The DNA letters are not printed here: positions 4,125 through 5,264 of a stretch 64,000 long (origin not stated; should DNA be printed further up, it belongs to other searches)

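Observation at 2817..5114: Gene pair: wHTH-AAA ATPase followed by a Fic-fold protein whose catalytic motif is degenerate (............)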

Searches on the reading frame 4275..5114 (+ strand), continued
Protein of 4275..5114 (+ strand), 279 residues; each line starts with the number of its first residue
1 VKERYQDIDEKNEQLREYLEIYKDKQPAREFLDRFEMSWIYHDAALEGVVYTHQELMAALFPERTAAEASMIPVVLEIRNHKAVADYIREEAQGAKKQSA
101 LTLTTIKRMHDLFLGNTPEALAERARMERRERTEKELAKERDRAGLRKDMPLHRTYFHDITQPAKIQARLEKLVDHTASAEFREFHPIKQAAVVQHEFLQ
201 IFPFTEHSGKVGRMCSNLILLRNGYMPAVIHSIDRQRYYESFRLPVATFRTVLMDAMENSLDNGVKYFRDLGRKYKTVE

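Call 56: find_encoding_contigs(protein=P0304, flank=8000, max_places=2)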
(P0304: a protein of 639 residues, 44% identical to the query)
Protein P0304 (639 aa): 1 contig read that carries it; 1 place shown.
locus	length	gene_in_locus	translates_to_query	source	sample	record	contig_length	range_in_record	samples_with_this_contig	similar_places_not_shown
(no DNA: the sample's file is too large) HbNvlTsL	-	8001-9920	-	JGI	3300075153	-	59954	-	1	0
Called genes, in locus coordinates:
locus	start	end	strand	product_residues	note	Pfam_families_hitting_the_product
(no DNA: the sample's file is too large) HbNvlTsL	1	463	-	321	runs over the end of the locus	-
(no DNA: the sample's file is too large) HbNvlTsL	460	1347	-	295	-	PF01904:DUF72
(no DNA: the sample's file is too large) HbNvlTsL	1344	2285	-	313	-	PF03279:Lip_A_acyltrans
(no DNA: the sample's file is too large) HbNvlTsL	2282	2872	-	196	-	PF09936:Methyltrn_RNA_4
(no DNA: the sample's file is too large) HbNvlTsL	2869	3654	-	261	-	PF01746:tRNA_m1G_MT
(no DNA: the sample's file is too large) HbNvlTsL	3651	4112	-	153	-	PF01782:RimM (weak)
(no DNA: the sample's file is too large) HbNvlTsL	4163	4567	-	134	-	PF13083:KH_KhpA-B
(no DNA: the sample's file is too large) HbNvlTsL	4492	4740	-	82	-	PF00886:Ribosomal_S16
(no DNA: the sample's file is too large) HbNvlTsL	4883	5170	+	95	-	PF01106:NifU (weak)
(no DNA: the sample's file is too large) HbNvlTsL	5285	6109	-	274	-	-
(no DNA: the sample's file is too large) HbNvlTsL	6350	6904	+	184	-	-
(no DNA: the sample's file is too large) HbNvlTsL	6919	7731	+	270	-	PF00557:Peptidase_M24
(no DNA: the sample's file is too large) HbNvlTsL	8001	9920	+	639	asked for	PF02661:Fic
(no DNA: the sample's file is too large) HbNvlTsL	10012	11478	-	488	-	PF02321:OEP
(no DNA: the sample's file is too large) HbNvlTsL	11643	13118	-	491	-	PF00072:Response_reg, PF00004:AAA (faint), PF00158:Sigma54_activat, PF14532:Sigma54_activ_2, PF07728:AAA_5 (weak), PF25601:AAA_lid_14, PF02954:HTH_8 (weak)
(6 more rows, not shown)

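Call 65: search_dna_similar(query=window:4275-5114:+, collection=phages, mode=protein, max_rows=10)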
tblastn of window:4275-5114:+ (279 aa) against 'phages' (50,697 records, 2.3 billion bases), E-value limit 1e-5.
Records with a match: 2; places in all: 2; records where one place covers at least 80% of the query: 2.
Best place of each record, by identity: <60% 2.
By first word of the organism name: Bacteriophage 1; Streptococcus 1.
By host as written in the record: - 1; Streptococcus porci DSM_23759 1.
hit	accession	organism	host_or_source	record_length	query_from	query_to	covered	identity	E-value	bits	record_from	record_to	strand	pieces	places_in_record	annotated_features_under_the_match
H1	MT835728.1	Bacteriophage sp.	human fecal samples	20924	6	261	92%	24.9%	7e-7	56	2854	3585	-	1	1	record has no annotation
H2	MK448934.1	Streptococcus phage Javan422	Streptococcus porci DSM_23759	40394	19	242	80%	26.1%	4e-9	63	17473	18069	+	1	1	Huntingtin interacting protein E-like protein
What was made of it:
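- Only two remote phage hits, at 25-26% identity (call 65).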

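Call 70: find_homologous_proteins(query=A4, max_evalue=1e-10)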
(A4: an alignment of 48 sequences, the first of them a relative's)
Query A4 (48 sequences) (280 aa, profile of the alignment): 1339 proteins with E <= 1e-10 among 8000 candidates; the best 120 are listed.
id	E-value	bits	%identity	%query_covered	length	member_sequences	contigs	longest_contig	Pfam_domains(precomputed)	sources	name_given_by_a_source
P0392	5.5e-103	362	43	96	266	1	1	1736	PF02661.24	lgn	-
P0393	4.0e-99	349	47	97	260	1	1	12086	PF02661.24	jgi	jgi:Fic family protein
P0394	6.4e-99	348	48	97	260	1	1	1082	PF02661.24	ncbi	-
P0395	8.2e-99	348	46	97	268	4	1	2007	PF02661.24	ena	-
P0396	2.5e-98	346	46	97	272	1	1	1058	PF02661.24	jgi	-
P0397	3.1e-98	346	47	97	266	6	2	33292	PF02661.24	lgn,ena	-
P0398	4.2e-98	346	47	95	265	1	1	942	PF02661.24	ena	-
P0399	4.5e-98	346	44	97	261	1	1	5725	PF02661.24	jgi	jgi:Fic family protein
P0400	4.9e-98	345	47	97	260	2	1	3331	PF02661.24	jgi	jgi:Fic family protein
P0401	8.1e-98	345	50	92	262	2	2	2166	PF02661.24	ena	-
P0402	1.5e-97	344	47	95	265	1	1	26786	PF02661.24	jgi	jgi:Fic family protein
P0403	2.9e-97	343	47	97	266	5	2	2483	PF02661.24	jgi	jgi:Fic family protein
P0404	4.1e-97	342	47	97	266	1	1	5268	PF02661.24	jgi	jgi:Fic family protein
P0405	4.8e-97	342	47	95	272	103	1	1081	PF02661.24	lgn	-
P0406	5.0e-97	342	49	98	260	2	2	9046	PF02661.24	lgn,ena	-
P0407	5.1e-97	342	46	98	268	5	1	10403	PF02661.24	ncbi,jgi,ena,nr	ncbi:MAG TPA: Fic family protein [Polyangia bacterium]|nr:Fic family protein [Polyangia bacterium]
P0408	5.3e-97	342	47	95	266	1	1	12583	PF02661.24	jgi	jgi:Fic family protein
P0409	5.8e-97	342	50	90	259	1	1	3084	PF02661.24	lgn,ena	-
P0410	6.2e-97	342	46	97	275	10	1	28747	PF02661.24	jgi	jgi:Fic family protein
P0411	7.8e-97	341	48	95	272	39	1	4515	PF02661.24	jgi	-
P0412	1.0e-96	341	48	95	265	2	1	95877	PF02661.24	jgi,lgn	-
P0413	1.1e-96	341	46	98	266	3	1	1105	PF02661.24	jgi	jgi:Fic family protein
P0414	1.5e-96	341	47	97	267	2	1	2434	PF02661.24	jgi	jgi:Fic family protein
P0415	1.7e-96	340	48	97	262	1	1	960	PF02661.24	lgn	-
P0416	1.7e-96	340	47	98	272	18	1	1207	PF02661.24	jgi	jgi:Fic family protein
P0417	1.9e-96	340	46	95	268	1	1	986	PF02661.24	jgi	-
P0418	2.3e-96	340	48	95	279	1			PF02661.24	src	-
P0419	3.5e-96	339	45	94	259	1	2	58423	PF02661.24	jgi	jgi:Fic family protein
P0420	4.0e-96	339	47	98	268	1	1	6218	PF02661.24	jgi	jgi:Fic family protein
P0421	4.2e-96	339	48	97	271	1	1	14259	PF02661.24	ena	-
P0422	4.2e-96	339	45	97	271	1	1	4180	PF02661.24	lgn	-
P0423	4.2e-96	339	45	95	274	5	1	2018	PF02661.24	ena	-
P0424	5.0e-96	339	47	97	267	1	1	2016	PF02661.24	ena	-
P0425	6.3e-96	339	46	95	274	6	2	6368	PF02661.24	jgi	jgi:Fic family protein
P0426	6.3e-96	339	46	95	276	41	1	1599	PF02661.24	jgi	jgi:Fic family protein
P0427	6.5e-96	338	46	95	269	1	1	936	PF02661.24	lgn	-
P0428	7.6e-96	338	46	97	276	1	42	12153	PF02661.24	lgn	-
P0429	7.9e-96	338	47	95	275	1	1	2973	PF02661.24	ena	-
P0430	8.4e-96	338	46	98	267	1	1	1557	PF02661.24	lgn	-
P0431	9.0e-96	338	46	97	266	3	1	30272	PF02661.24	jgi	jgi:Fic family protein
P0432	1.0e-95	338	51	92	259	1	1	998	PF02661.24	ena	-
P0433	1.0e-95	338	46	97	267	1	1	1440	PF02661.24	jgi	jgi:Fic family protein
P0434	1.2e-95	338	46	95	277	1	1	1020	PF02661.24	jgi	-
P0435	1.2e-95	338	45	99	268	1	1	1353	PF02661.24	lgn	-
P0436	1.3e-95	338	48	98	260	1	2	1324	PF02661.24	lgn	-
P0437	1.3e-95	337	47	94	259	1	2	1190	PF02661.24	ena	-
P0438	1.4e-95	337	45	95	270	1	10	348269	PF02661.24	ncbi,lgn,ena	-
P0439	1.4e-95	337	45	97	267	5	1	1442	PF02661.24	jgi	jgi:Fic family protein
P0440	1.5e-95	337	74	100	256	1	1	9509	PF02661.24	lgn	-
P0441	1.6e-95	337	45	99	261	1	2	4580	PF02661.24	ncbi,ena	-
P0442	2.1e-95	337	46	97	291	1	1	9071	PF02661.24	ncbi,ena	-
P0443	2.5e-95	337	46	98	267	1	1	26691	PF02661.24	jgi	jgi:Fic family protein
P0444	2.7e-95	336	45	98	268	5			PF02661.24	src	-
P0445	2.8e-95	336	45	98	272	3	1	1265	PF02661.24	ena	-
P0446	2.9e-95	336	47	95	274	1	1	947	PF02661.24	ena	-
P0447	3.0e-95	336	47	95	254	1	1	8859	PF02661.24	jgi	jgi:Fic family protein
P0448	3.0e-95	336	46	95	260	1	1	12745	PF02661.24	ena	-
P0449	3.4e-95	336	46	97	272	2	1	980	PF02661.24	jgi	jgi:Fic family protein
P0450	3.5e-95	336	46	95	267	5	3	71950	PF02661.24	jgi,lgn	jgi:Fic family protein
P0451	3.5e-95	336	47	95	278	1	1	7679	PF02661.24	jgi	jgi:Fic family protein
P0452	3.8e-95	336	46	97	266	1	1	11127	PF02661.24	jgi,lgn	jgi:Fic family protein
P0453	4.2e-95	336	46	95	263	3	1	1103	PF02661.24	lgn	-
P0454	4.3e-95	336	47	98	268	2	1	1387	PF02661.24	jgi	jgi:Fic family protein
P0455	5.4e-95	335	47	95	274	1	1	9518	PF02661.24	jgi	jgi:Fic family protein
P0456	6.9e-95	335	46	92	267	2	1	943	PF02661.24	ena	-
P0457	7.0e-95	335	43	97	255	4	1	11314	PF02661.24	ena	-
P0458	7.4e-95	335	46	97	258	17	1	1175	PF02661.24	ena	-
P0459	7.4e-95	335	45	97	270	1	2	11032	PF02661.24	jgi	jgi:Fic family protein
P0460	7.4e-95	335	44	95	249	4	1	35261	PF02661.24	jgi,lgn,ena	-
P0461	8.7e-95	335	46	95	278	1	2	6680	PF02661.24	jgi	jgi:Fic family protein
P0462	8.8e-95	335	48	95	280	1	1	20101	PF02661.24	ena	-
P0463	9.3e-95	335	45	97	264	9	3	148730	PF02661.24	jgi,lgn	jgi:Fic family protein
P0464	1.0e-94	335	46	95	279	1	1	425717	PF02661.24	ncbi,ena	-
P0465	1.1e-94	334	46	95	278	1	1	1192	PF02661.24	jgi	jgi:Fic family protein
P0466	1.3e-94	334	36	94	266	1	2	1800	PF02661.24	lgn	-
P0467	1.3e-94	334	45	97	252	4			PF02661.24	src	-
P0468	1.3e-94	334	46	94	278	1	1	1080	PF02661.24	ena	-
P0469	1.4e-94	334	47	95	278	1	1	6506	PF02661.24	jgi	jgi:Fic family protein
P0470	1.5e-94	334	49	98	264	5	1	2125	PF02661.24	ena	-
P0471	2.5e-94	333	46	97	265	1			PF02661.24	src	-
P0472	3.2e-94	333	44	95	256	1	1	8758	PF02661.24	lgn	-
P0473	3.2e-94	333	46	95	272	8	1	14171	PF02661.24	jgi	jgi:Fic family protein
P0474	5.5e-94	332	70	100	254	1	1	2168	PF02661.24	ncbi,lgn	-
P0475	5.7e-94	332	47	93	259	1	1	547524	PF02661.24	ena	-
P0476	5.9e-94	332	46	95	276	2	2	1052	PF02661.24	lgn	-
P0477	6.0e-94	332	46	95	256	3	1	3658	PF02661.24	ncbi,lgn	-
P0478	6.9e-94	332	45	95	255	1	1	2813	PF02661.24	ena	-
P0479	7.0e-94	332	49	98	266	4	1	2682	PF02661.24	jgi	jgi:Fic family protein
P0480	7.2e-94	332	45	97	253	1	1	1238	PF02661.24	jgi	jgi:Fic family protein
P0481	7.3e-94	332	43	95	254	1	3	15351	PF02661.24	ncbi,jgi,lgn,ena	-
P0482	8.0e-94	332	48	97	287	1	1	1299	PF02661.24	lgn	-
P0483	8.4e-94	332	46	95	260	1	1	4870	PF02661.24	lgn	-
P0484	9.2e-94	331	44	95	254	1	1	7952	PF02661.24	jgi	jgi:Fic family protein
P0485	9.5e-94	331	48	97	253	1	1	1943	PF02661.24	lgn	-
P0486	1.1e-93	331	47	95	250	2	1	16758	PF02661.24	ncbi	-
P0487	1.1e-93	331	50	97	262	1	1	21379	PF02661.24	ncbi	-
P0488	1.3e-93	331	43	95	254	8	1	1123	PF02661.24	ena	-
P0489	1.5e-93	331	45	95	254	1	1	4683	PF02661.24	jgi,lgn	jgi:Fic family protein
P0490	1.6e-93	331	47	89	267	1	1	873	PF02661.24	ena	-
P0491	1.6e-93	331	48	97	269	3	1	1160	PF02661.24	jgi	jgi:Fic family protein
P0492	1.9e-93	330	45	95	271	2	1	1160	PF02661.24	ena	-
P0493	1.9e-93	330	46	98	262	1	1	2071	PF02661.24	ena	-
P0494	2.1e-93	330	47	96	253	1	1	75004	PF02661.24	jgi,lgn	jgi:Fic family protein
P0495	2.1e-93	330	70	100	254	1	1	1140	PF02661.24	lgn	-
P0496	2.3e-93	330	46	97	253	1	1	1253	PF02661.24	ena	-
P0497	2.3e-93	330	44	97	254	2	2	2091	PF02661.24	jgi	jgi:Fic family protein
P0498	2.6e-93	330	79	100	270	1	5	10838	PF02661.24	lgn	-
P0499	2.7e-93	330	36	98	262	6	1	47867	PF02661.24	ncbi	ncbi:MAG: Fic family protein [Myxococcota bacterium]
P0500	2.9e-93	330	41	99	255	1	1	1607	PF02661.24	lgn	-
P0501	3.0e-93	330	46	98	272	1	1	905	PF02661.24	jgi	jgi:Fic family protein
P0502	3.0e-93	330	46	95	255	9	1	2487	PF02661.24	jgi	jgi:Fic family protein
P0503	3.4e-93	330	45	95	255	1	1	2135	PF02661.24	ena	-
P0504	3.6e-93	329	69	100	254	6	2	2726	PF02661.24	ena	-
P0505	3.8e-93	329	42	98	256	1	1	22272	PF02661.24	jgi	jgi:Fic family protein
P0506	3.8e-93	329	49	95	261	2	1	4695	PF02661.24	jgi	jgi:Fic family protein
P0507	3.9e-93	329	74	100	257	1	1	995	PF02661.24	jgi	jgi:Fic family protein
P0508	4.2e-93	329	42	95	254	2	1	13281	PF02661.24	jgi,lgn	jgi:Fic family protein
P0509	4.2e-93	329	46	97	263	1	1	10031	PF02661.24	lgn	-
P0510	4.3e-93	329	70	100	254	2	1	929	PF02661.24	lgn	-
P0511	4.4e-93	329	47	99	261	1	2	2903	PF02661.24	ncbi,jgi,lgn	jgi:Fic family protein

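Call 71: find_encoding_contigs(protein=P0464, flank=6000, max_places=2)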
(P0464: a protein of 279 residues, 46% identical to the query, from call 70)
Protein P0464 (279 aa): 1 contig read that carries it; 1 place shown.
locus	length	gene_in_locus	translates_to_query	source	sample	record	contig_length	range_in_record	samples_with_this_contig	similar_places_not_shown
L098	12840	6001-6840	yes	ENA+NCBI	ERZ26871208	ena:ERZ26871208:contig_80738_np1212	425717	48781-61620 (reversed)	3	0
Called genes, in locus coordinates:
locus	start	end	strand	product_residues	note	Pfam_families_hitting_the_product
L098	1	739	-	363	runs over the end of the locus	-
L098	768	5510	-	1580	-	PF16313:DUF4953 (weak)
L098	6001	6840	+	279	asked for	PF02661:Fic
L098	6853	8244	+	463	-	PF00206:Lyase_1, PF14698:ASL_C2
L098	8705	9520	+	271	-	PF02784:Orn_Arg_deC_N, PF00278:Orn_DAP_Arg_deC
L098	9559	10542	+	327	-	PF00034:Cytochrom_C (faint)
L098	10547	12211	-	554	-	PF07719:TPR_2 (faint), PF13414:TPR_11 (weak), PF13432:TPR_16 (weak), PF08308:PEGA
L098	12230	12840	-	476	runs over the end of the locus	PF00069:Pkinase, PF07714:PK_Tyr_Ser-Thr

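Call 72: find_encoding_contigs(protein=P0438, flank=6000, max_places=2)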
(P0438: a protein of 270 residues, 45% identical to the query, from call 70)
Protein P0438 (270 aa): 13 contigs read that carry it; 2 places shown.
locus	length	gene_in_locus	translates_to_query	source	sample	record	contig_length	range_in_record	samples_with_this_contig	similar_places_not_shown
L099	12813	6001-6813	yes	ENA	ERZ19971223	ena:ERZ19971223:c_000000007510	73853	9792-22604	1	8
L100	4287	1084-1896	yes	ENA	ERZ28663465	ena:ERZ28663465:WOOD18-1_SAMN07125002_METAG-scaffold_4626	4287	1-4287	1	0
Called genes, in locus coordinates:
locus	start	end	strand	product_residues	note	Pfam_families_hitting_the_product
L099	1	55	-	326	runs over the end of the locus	PF01795:Methyltransf_5, PF13649:Methyltransf_25 (faint)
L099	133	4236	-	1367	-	PF16313:DUF4953 (weak)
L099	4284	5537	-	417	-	-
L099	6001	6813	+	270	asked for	PF02661:Fic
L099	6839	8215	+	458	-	PF00206:Lyase_1, PF14698:ASL_C2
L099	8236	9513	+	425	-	PF00278:Orn_DAP_Arg_deC, PF02784:Orn_Arg_deC_N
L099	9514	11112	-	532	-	PF00515:TPR_1 (faint), PF07719:TPR_2 (weak), PF13432:TPR_16, PF13414:TPR_11 (weak), PF08308:PEGA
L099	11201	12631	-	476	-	PF00069:Pkinase, PF07714:PK_Tyr_Ser-Thr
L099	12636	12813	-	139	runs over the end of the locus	PF04945:YHS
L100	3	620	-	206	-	?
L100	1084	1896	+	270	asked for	PF02661:Fic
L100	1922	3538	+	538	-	PF00206:Lyase_1, PF14698:ASL_C2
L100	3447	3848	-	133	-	PF02538:Hydantoinase_B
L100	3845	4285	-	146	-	?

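Call 73: find_encoding_contigs(protein=P0499, flank=6000, max_places=2)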
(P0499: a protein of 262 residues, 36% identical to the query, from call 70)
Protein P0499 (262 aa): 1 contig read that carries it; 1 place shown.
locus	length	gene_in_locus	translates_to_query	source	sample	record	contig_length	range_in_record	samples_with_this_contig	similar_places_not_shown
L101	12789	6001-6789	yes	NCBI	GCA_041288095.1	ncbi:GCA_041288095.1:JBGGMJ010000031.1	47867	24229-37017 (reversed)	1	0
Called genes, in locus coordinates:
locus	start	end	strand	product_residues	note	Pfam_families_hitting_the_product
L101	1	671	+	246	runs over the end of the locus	PF13181:TPR_8 (faint)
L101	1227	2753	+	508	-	PF02113:Peptidase_S13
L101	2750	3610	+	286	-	-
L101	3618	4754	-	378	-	PF00266:Aminotran_5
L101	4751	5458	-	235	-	PF00925:GTP_cyclohydro2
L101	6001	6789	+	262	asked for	PF02661:Fic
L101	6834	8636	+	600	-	PF00149:Metallophos, PF02872:5_nucleotid_C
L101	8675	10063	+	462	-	PF00206:Lyase_1, PF10415:FumaraseC_C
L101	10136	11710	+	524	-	-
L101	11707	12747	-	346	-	PF00044:Gp_dh_N, PF02800:Gp_dh_C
